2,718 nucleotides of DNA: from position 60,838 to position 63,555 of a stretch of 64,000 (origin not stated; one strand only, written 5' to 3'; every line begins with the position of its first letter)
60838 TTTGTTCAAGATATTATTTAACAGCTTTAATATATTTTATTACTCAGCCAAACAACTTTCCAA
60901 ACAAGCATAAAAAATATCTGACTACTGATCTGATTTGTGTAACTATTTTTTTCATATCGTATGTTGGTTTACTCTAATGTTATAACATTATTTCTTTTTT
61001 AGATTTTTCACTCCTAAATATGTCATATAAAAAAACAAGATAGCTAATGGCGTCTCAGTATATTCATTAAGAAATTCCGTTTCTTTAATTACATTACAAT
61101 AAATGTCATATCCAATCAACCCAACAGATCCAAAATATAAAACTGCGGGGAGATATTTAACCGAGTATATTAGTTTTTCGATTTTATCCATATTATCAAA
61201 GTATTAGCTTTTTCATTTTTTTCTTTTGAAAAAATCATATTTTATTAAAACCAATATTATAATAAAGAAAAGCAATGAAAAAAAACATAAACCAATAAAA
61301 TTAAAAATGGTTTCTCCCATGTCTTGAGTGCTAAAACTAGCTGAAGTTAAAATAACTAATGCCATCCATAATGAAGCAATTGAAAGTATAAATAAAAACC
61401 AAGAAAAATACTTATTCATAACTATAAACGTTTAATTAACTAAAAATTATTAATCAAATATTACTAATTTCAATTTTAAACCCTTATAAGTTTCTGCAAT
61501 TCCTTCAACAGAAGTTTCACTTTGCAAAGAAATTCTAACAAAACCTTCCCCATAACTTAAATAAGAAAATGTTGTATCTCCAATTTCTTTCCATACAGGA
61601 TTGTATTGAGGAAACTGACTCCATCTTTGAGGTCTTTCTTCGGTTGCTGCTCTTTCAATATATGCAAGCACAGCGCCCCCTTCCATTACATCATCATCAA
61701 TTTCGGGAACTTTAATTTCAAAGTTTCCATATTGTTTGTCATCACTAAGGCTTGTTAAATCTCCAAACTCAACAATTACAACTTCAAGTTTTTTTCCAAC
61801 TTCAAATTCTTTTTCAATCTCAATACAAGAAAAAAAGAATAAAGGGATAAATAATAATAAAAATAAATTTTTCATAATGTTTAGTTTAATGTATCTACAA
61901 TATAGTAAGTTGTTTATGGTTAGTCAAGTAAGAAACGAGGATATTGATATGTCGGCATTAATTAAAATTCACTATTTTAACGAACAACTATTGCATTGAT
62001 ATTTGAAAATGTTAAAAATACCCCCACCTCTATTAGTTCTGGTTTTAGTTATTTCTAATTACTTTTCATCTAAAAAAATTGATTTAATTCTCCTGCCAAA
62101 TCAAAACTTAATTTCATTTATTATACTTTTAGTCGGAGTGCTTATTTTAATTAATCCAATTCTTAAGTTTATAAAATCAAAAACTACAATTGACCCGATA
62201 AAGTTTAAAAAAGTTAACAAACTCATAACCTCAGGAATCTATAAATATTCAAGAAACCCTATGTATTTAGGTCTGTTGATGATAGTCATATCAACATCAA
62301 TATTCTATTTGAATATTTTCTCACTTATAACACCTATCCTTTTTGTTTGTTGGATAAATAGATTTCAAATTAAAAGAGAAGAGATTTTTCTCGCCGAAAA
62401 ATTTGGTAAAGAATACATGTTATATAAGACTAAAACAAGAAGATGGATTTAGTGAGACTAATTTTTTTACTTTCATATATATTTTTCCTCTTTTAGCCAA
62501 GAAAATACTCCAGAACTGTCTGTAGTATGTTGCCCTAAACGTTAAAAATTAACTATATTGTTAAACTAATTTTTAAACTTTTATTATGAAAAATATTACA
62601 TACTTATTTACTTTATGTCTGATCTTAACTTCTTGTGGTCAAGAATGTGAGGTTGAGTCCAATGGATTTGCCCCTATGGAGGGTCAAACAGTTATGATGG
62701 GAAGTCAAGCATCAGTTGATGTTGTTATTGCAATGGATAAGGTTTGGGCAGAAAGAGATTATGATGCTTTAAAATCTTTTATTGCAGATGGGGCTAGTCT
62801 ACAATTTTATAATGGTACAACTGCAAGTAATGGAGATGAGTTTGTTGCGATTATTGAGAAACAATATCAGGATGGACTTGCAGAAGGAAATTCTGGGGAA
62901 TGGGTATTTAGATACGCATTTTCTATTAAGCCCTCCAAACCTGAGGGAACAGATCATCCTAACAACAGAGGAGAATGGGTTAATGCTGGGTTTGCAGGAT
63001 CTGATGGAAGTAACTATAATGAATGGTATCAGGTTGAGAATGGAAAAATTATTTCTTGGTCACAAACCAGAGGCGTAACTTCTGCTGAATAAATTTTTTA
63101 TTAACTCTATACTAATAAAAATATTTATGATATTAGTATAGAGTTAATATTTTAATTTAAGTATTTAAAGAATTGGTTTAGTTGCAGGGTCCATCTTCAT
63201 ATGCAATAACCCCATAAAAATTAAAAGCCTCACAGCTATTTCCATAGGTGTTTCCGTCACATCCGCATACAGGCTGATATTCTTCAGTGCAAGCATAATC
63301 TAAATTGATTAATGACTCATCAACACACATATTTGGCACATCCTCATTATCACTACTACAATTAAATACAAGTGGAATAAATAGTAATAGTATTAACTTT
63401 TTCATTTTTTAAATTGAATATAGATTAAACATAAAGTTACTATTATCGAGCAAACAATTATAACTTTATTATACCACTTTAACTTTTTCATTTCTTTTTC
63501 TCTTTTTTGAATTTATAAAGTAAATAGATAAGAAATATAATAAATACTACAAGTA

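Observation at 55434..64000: tRNA-Asn-flanked array of co-oriented small secreted/membrane-protein cassettes joined by shared junction repeats (integron-like or recombinase-associated immunity-array-like, no recombinase in view)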

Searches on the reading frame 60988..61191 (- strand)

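Call 6: search_protein_families(library=pfam, max_evalue=0.01, proteins=[window:60988-61191:-])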
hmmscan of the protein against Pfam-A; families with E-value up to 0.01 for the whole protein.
window:60988-61191:- (67 aa): 1 family
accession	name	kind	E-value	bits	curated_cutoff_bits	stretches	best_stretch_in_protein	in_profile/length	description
PF04715.19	Anth_synt_I_N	-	0.0081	16.9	23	1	18-65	88-135/140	Anthranilate synthase component I, N terminal region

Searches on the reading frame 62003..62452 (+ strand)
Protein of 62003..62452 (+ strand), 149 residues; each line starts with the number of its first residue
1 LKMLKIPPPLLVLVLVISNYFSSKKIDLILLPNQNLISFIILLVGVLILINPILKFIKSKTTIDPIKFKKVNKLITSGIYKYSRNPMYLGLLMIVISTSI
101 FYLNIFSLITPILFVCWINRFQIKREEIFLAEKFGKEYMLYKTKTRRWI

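Call 7: search_protein_families(library=pfam, max_evalue=0.01, proteins=[window:62003-62452:+])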
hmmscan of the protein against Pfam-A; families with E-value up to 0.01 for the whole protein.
window:62003-62452:+ (149 aa): 3 families
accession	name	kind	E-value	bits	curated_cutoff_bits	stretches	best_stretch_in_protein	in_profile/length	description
PF04191.18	PEMT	-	6.2e-13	49.5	25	1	38-136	6-104/105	Phospholipid methyltransferase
PF04140.19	ICMT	-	1.5e-06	28.9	24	1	68-131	29-94/95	Isoprenylcysteine carboxyl methyltransferase (ICMT) family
PF06966.17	DUF1295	-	0.0045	17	20.4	1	71-145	152-235/235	Protein of unknown function (DUF1295)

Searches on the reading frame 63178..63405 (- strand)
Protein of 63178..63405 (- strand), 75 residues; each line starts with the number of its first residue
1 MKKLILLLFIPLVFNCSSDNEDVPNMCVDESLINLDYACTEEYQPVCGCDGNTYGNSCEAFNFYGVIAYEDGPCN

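Call 7: search_protein_families(library=pfam, max_evalue=0.01, proteins=[window:63178-63405:-])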
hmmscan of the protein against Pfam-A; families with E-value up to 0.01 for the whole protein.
window:63178-63405:- (75 aa): 2 families
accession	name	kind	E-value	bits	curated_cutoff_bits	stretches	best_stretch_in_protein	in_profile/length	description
PF00050.26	Kazal_1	-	3.1e-06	27.5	21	1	34-58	7-28/49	Kazal-type serine protease inhibitor domain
PF07648.20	Kazal_2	-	0.0028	18.2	22.8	1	36-59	3-27/48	Kazal-type serine protease inhibitor domain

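Call 12: find_encoding_contigs(protein=window:63178-63405:-, flank=10000, max_places=10)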
Protein window:63178-63405:- (75 aa): 19 contigs read that carry it; 10 places shown.
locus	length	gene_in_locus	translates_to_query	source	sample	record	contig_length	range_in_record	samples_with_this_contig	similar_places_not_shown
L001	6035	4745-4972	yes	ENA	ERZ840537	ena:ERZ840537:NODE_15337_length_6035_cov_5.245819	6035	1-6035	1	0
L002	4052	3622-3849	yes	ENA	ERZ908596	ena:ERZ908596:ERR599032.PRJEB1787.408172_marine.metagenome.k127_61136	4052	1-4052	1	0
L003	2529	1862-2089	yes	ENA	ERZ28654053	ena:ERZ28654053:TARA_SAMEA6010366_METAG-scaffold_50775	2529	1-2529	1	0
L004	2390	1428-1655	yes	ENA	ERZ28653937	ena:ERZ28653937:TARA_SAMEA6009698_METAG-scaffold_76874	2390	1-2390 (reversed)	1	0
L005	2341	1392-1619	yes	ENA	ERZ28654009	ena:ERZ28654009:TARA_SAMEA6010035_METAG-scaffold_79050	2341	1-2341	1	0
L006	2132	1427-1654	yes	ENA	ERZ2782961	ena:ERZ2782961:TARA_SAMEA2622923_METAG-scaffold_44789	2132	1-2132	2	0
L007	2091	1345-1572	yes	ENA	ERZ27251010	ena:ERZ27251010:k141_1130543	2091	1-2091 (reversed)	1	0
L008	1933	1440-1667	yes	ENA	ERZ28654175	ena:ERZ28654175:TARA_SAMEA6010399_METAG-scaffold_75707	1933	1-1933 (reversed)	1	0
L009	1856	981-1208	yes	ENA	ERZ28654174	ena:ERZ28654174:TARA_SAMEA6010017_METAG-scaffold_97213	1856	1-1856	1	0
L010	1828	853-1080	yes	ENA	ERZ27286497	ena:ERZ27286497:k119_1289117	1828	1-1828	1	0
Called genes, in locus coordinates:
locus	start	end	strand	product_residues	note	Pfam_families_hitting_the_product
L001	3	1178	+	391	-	?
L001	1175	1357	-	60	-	-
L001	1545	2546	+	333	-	PF01595:CNNM, PF00571:CBS (weak)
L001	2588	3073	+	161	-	-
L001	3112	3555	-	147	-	-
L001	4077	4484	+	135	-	-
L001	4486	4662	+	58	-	-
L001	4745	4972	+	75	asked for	PF00050:Kazal_1 (weak)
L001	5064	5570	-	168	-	-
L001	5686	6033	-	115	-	?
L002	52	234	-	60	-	-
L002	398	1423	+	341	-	PF01595:CNNM, PF00571:CBS (weak)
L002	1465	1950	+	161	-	-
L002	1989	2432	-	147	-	-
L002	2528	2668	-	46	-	-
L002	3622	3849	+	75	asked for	PF00050:Kazal_1 (weak)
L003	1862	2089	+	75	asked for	PF00050:Kazal_1 (weak)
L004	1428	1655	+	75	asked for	PF00050:Kazal_1 (weak)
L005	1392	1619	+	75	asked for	PF00050:Kazal_1 (weak)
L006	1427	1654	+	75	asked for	PF00050:Kazal_1 (weak)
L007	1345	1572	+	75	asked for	PF00050:Kazal_1 (weak)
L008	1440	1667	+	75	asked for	PF00050:Kazal_1 (weak)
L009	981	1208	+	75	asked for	PF00050:Kazal_1 (weak)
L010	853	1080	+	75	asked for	PF00050:Kazal_1 (weak)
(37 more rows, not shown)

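Call 46: search_protein_families(library=pfam, max_evalue=0.001, proteins=[L001:3-1178:+, L001:1473-2546:+, L001:2588-3073:+, L001:3112-3555:-, L001:4077-4484:+])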
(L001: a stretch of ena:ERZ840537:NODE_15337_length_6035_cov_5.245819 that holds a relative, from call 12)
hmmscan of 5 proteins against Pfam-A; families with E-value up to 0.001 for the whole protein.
L001:3-1178:+ (391 aa): 2 families
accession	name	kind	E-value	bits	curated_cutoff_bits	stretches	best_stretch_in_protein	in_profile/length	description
PF09113.15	N-glycanase_C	-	1.6e-09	38.1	25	1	246-376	11-139/140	Peptide-N-glycosidase F, C terminal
PF09112.15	N-glycanase_N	-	1.3e-05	25.5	22.4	1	150-209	106-176/177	Peptide-N-glycosidase F, N terminal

L001:1473-2546:+ (357 aa): 2 families
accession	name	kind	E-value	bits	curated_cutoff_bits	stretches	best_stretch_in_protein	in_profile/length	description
PF01595.25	CNNM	-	9.2e-26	91.1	28.4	1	8-194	3-179/181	Cyclin M transmembrane N-terminal domain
PF00571.33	CBS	-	2.8e-09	37.6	24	1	276-329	2-56/57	CBS domain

L001:2588-3073:+ (161 aa): 0 families

L001:3112-3555:- (147 aa): 0 families

L001:4077-4484:+ (135 aa): 0 families
